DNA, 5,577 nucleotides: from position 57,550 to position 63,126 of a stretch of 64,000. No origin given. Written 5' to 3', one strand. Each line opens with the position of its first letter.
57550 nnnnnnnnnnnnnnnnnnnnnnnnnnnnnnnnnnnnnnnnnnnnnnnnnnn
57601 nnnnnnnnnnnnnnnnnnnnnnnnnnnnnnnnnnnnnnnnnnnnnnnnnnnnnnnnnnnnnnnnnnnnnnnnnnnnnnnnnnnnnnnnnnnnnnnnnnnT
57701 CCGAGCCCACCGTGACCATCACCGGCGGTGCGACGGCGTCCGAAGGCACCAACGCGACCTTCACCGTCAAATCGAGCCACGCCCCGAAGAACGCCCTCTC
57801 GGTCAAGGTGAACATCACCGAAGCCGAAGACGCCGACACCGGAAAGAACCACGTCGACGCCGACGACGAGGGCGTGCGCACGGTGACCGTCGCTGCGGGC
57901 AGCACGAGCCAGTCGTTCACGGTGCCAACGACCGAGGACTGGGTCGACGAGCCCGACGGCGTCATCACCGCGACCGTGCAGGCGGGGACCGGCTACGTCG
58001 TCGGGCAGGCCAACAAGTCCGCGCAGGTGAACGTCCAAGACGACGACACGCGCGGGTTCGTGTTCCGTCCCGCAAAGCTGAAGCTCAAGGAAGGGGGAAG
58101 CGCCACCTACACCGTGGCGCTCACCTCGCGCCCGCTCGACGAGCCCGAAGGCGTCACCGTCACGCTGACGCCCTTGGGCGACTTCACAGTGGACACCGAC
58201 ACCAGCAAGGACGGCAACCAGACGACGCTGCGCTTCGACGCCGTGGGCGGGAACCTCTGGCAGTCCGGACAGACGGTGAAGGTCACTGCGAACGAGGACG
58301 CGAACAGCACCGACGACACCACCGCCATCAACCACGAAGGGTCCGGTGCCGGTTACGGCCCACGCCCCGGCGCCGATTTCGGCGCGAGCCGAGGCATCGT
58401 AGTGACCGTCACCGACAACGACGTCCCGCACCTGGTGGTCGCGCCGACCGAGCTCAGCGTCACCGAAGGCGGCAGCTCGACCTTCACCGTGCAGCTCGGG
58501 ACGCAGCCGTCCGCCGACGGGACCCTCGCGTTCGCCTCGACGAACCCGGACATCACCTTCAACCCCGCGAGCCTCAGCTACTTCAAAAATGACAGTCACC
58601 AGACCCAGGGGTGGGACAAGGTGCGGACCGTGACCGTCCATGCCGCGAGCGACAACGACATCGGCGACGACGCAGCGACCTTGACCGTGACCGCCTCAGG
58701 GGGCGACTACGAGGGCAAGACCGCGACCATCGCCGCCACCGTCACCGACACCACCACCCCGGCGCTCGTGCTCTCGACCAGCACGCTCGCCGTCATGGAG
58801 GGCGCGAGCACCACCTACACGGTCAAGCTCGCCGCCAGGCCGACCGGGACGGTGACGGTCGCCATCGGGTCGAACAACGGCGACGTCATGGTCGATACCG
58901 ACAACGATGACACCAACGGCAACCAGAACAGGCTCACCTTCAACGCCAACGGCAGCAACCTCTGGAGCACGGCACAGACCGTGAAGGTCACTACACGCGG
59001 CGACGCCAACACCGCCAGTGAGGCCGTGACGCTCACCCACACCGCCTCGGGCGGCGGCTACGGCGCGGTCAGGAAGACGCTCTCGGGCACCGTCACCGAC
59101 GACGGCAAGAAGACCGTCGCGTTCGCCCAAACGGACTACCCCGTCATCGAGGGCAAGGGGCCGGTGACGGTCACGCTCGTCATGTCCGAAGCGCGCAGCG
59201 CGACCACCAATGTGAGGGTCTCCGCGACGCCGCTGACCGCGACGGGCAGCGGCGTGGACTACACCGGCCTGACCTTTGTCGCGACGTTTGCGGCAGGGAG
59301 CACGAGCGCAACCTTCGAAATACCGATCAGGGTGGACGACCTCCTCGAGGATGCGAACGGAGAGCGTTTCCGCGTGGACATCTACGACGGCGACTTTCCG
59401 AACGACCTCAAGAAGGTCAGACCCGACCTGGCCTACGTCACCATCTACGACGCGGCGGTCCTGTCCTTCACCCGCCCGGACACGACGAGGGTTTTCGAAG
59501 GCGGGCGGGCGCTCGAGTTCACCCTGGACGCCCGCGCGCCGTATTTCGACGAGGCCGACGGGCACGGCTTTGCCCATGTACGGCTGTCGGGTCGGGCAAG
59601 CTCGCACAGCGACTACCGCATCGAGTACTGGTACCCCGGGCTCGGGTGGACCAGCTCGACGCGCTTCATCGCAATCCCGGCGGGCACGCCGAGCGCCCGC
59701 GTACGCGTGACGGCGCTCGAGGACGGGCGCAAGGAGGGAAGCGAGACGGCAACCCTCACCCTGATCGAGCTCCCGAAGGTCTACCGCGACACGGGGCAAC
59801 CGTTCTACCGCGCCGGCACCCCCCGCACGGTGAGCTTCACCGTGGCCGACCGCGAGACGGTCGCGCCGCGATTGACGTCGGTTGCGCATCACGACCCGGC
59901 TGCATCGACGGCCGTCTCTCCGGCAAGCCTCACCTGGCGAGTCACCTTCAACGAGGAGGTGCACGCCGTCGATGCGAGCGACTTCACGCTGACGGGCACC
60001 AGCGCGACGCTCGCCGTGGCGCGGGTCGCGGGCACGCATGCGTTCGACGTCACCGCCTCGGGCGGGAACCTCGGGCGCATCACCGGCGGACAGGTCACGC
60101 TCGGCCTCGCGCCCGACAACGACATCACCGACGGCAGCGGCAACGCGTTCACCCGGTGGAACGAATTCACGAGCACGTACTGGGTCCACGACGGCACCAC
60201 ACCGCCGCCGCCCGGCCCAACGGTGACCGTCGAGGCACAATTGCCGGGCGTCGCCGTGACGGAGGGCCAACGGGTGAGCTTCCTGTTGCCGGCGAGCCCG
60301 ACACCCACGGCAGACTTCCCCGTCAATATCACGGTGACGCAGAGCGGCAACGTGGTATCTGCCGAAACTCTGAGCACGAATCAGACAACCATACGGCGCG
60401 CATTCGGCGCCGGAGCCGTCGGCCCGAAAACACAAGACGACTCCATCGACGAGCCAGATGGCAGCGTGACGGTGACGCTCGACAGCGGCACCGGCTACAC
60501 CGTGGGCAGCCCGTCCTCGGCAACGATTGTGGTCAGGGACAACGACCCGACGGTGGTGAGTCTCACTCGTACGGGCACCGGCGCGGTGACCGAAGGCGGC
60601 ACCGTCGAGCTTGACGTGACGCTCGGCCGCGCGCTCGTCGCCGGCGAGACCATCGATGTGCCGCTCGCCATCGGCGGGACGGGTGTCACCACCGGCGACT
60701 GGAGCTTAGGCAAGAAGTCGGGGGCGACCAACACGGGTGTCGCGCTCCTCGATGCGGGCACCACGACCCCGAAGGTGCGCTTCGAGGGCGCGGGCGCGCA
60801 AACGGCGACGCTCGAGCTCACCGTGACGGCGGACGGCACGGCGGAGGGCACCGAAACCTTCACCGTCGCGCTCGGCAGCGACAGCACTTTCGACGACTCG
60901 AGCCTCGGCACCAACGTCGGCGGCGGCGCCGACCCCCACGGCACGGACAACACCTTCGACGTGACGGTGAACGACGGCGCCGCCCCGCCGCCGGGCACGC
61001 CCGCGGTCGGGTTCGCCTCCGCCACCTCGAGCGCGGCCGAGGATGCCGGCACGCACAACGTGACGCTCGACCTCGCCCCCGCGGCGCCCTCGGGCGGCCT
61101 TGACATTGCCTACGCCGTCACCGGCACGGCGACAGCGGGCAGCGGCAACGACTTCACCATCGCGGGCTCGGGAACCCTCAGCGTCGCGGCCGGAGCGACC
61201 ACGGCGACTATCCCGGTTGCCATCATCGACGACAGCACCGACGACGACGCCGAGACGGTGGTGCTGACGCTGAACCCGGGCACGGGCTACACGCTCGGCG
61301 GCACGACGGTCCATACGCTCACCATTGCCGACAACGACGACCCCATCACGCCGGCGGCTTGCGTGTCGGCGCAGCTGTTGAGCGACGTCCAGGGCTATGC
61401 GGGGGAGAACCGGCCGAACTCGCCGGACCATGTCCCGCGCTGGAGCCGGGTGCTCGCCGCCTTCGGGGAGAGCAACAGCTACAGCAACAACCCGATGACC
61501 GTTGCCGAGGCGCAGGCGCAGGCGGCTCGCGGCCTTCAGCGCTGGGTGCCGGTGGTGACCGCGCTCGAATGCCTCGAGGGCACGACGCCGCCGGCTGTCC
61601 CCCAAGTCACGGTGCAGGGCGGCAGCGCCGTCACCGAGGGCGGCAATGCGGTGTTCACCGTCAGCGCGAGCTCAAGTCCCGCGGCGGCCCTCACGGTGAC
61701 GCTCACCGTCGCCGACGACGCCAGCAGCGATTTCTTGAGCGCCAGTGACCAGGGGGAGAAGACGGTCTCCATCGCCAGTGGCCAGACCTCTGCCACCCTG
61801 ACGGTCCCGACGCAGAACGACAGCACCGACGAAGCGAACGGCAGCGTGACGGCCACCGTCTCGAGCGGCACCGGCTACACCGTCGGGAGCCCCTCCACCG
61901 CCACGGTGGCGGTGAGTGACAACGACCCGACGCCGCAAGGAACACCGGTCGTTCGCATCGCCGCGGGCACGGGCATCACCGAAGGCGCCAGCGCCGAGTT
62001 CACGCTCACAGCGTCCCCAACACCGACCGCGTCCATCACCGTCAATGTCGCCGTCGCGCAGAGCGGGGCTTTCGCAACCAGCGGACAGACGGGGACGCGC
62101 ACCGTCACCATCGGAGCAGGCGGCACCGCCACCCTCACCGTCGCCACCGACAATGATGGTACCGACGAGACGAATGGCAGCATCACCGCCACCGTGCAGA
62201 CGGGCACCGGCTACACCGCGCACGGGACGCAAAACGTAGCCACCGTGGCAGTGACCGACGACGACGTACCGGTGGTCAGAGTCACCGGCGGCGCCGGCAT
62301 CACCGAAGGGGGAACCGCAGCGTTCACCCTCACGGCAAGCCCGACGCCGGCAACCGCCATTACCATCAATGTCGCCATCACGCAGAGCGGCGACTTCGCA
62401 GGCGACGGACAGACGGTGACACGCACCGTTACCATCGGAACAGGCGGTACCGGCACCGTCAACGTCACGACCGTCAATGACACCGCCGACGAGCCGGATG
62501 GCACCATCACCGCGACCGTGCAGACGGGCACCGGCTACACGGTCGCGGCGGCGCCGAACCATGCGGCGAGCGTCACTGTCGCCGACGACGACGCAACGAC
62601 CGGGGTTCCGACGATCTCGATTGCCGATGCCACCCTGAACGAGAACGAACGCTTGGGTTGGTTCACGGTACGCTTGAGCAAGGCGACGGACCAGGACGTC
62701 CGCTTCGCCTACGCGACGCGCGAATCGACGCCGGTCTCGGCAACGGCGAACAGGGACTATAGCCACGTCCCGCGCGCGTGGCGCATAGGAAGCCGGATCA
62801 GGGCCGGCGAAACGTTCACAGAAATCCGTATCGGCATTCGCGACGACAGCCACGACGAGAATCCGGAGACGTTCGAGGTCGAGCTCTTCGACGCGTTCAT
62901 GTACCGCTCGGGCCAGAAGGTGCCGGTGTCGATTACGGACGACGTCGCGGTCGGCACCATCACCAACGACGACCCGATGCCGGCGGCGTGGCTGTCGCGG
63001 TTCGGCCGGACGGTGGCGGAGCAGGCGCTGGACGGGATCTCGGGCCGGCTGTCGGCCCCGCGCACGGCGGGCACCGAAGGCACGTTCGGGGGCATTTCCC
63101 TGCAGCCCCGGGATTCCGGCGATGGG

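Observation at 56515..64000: Unlisted >2,460-codon ORF: giant Calx-beta-repeat autotransporter in a high-GC block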

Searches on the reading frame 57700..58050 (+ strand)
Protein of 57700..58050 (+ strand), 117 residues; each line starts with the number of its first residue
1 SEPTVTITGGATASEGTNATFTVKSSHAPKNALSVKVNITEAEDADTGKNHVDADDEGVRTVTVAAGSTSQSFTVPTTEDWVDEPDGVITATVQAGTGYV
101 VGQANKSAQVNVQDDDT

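Call 25: search_protein_families(library=pfam, proteins=[window:57700-58050:+], max_evalue=1)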
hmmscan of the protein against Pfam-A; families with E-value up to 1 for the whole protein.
window:57700-58050:+ (117 aa): 2 families
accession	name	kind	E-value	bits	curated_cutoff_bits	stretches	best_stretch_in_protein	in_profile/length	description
PF20579.4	LapA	-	0.003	18.3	27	2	4-56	4-60/99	LapA domain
PF09134.16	Invasin_D3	-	0.16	12.9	33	1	77-112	51-84/98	Invasin, domain 3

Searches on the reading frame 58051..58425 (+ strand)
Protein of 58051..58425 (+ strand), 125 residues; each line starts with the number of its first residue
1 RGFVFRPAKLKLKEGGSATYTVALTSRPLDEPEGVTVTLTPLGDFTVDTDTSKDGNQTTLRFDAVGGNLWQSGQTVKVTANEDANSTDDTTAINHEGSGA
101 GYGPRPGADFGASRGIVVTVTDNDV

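Call 25: search_protein_families(library=pfam, proteins=[window:58051-58425:+], max_evalue=1)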
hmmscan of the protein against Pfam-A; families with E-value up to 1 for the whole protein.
window:58051-58425:+ (125 aa): 2 families
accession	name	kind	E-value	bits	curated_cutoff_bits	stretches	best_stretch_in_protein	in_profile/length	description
PF22174.2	NMB1110-like_C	-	0.13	12.6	27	1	64-82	18-36/69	Tail protein, C-terminal domain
PF02837.24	Glyco_hydro_2_N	-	0.19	12.1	28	1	19-97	45-125/169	Glycosyl hydrolases family 2, sugar binding domain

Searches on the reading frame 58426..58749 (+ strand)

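Call 25: search_protein_families(library=pfam, proteins=[window:58426-58749:+], max_evalue=1)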
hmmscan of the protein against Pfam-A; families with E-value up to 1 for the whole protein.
window:58426-58749:+ (108 aa): 2 families
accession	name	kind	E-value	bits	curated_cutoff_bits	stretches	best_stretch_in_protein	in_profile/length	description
PF02368.24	Big_2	-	0.015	15.6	22.8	1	5-43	7-45/79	Bacterial Ig-like domain (group 2)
PF20579.4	LapA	-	0.074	13.9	27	0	10-98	11-85/99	LapA domain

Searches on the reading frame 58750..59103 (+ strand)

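Call 25: search_protein_families(library=pfam, proteins=[window:58750-59103:+], max_evalue=1)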
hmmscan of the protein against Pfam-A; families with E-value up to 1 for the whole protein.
window:58750-59103:+ (118 aa): 2 families
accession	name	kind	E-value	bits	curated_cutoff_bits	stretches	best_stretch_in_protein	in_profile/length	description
PF20579.4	LapA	-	0.012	16.4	27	1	10-98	8-90/99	LapA domain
PF06693.16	DUF1190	-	0.15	12.9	22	1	50-110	97-154/159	Protein of unknown function (DUF1190)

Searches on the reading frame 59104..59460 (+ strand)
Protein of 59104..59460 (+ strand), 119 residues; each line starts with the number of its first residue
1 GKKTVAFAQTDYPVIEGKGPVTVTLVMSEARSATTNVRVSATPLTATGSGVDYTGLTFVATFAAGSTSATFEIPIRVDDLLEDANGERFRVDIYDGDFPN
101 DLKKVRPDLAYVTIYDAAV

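Call 25: search_protein_families(library=pfam, proteins=[window:59104-59460:+], max_evalue=1)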
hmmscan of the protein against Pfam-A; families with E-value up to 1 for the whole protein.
window:59104-59460:+ (119 aa): 2 families
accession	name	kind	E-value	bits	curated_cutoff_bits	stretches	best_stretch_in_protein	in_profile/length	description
PF03160.20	Calx-beta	-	3.9e-12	46.7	27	1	4-117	7-118/119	Calx-beta domain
PF06097.16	DUF945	-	0.069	12.6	26.8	1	15-94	128-206/460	Bacterial protein of unknown function (DUF945)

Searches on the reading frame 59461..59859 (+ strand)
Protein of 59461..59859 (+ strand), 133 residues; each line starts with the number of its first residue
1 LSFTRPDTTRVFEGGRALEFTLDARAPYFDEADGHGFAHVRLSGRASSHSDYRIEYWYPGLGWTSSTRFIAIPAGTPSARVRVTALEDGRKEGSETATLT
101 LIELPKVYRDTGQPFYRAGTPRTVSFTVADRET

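Call 25: search_protein_families(library=pfam, proteins=[window:59461-59859:+], max_evalue=1)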
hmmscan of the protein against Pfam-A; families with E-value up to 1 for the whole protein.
window:59461-59859:+ (133 aa): 0 families

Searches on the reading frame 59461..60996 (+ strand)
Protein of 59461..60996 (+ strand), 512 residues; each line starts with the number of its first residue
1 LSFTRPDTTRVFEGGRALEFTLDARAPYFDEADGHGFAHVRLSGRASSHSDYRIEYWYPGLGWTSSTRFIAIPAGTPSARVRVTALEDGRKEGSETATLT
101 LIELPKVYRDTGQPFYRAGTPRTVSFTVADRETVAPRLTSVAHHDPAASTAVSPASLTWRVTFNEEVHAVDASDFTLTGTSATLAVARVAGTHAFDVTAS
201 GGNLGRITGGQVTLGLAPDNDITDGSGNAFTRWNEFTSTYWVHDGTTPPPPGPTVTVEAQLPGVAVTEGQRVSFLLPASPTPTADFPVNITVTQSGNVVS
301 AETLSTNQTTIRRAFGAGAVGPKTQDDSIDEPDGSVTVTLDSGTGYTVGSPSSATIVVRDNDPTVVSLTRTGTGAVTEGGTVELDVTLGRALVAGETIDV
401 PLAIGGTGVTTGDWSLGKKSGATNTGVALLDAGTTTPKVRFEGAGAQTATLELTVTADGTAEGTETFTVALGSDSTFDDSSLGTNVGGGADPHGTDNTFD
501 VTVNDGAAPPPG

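Call 7: search_protein_families(library=pfam, proteins=[window:59461-60996:+], max_evalue=10)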
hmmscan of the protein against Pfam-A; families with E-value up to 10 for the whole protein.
window:59461-60996:+ (512 aa): 3 families
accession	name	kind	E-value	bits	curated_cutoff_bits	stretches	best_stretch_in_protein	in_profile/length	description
PF03160.20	Calx-beta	-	2.6e-05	24.6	27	1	444-480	67-103/119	Calx-beta domain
PF04234.18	CopC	-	0.43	12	23.3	1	141-193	4-53/92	CopC domain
PF19844.4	DUF6319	-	1.1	9.9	23.9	1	438-468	19-49/115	Family of unknown function (DUF6319)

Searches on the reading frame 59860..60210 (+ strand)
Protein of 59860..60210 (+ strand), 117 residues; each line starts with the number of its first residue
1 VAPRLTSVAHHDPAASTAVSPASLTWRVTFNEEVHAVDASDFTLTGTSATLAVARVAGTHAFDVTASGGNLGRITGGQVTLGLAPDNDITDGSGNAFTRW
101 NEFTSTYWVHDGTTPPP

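Call 25: search_protein_families(library=pfam, proteins=[window:59860-60210:+], max_evalue=1)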
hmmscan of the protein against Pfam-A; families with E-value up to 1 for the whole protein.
window:59860-60210:+ (117 aa): 3 families
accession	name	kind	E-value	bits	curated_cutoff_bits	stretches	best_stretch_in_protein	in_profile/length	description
PF13205.12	Big_5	-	0.0064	17.6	23.6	1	8-100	7-101/105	Bacterial Ig-like domain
PF19078.6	Big_12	-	0.034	14.8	27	0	23-65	21-62/102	Bacterial Ig-like domain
PF04234.18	CopC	-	0.067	14.6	23.3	1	8-60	4-53/92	CopC domain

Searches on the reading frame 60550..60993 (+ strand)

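Call 26: search_protein_families(library=pfam, proteins=[window:60550-60993:+], max_evalue=1)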
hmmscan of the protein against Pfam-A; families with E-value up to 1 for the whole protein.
window:60550-60993:+ (148 aa): 2 families
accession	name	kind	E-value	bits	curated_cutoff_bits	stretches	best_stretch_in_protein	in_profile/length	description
PF03160.20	Calx-beta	-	0.0063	17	27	1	81-117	67-103/119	Calx-beta domain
PF19844.4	DUF6319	-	0.16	12.6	23.9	1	75-108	19-52/115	Family of unknown function (DUF6319)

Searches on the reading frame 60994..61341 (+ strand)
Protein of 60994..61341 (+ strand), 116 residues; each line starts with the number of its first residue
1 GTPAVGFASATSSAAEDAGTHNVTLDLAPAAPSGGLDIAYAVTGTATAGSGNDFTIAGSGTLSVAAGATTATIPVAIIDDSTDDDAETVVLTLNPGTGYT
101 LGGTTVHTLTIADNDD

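Call 26: search_protein_families(library=pfam, proteins=[window:60994-61341:+], max_evalue=1)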
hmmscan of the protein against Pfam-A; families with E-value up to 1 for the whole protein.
window:60994-61341:+ (116 aa): 3 families
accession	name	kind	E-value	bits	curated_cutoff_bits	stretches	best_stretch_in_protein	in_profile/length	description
PF03160.20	Calx-beta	-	7.6e-08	32.8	27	1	4-115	7-119/119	Calx-beta domain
PF25230.1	DUF7846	-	0.18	12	26.3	1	5-82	91-168/177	Domain of unknown function (DUF7846)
PF13157.11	Enas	-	0.23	11.9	22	1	54-112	37-91/112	Endospore appendages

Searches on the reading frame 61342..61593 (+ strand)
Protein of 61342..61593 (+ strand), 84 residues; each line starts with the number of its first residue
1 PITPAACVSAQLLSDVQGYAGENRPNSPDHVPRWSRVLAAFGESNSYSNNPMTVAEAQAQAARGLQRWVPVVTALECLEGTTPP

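Call 26: search_protein_families(library=pfam, proteins=[window:61342-61593:+], max_evalue=1)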
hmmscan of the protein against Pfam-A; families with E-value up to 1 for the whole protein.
window:61342-61593:+ (84 aa): 0 families

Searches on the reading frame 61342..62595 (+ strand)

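Call 7: search_protein_families(library=pfam, proteins=[window:61342-62595:+], max_evalue=10)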
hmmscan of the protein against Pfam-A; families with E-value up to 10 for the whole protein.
window:61342-62595:+ (418 aa): 3 families
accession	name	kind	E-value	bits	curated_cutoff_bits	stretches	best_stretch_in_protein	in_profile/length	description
PF13927.12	Ig_3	-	0.0022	18.9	30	1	87-154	2-60/78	Immunoglobulin domain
PF20579.4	LapA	-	0.0097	16.7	27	1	88-192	4-97/99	LapA domain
PF13437.12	HlyD_3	-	0.08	14.1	22.2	1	334-394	32-92/106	HlyD family secretion protein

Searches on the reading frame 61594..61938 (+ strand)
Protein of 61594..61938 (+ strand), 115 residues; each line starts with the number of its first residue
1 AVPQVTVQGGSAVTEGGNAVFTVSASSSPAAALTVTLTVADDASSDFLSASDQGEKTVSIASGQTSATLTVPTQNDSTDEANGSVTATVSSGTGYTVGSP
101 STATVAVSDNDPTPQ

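Call 26: search_protein_families(library=pfam, proteins=[window:61594-61938:+], max_evalue=1)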
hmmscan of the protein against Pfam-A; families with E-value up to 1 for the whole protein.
window:61594-61938:+ (115 aa): 6 families
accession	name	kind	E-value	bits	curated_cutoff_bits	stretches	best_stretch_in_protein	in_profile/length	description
PF20579.4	LapA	-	4.7e-06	27.3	27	1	4-109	4-98/99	LapA domain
PF13927.12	Ig_3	-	0.0044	17.9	30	1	3-76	2-68/78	Immunoglobulin domain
PF13242.12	Hydrolase_like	-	0.036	14.4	22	1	33-69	21-57/75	HAD-hyrolase-like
PF21601.3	GldM_2nd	-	0.11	13.5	24.4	1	2-42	41-81/98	GldM second domain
PF17789.7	MG4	-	0.22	12.2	24.7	1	20-82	20-84/95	Macroglobulin domain MG4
PF18911.6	PKD_4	-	0.82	10.2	27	0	3-87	4-83/85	PKD domain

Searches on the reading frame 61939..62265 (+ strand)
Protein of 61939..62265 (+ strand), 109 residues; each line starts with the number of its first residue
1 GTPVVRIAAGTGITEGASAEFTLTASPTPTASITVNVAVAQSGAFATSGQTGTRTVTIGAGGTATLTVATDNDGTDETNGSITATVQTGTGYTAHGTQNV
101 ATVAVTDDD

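Call 26: search_protein_families(library=pfam, proteins=[window:61939-62265:+], max_evalue=1)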
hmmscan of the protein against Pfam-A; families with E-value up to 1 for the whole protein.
window:61939-62265:+ (109 aa): 2 families
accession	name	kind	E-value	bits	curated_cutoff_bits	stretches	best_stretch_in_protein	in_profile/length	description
PF06280.18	fn3_5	-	0.055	14.6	27.6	1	32-82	55-91/112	Fn3-like domain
PF21602.3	GldM_3rd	-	0.34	11.7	25.2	1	35-83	32-78/82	GldM third domain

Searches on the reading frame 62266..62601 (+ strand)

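Call 26: search_protein_families(library=pfam, proteins=[window:62266-62601:+], max_evalue=1)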
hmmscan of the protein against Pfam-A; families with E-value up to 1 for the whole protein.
window:62266-62601:+ (112 aa): 1 family
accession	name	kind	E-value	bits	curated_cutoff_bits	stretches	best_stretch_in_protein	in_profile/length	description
PF13437.12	HlyD_3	-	0.023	15.9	22.2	1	22-87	30-93/106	HlyD family secretion protein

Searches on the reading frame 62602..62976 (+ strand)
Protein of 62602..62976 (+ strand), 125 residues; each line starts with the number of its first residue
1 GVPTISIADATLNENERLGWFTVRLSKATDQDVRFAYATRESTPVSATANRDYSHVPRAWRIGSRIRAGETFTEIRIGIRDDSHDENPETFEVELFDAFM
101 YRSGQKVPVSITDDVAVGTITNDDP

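Call 26: search_protein_families(library=pfam, proteins=[window:62602-62976:+], max_evalue=1)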
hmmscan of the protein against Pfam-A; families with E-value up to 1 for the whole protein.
window:62602-62976:+ (125 aa): 1 family
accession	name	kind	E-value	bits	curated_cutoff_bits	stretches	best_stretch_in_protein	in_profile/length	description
PF03160.20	Calx-beta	-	3.5e-07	30.7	27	1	3-97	6-96/119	Calx-beta domain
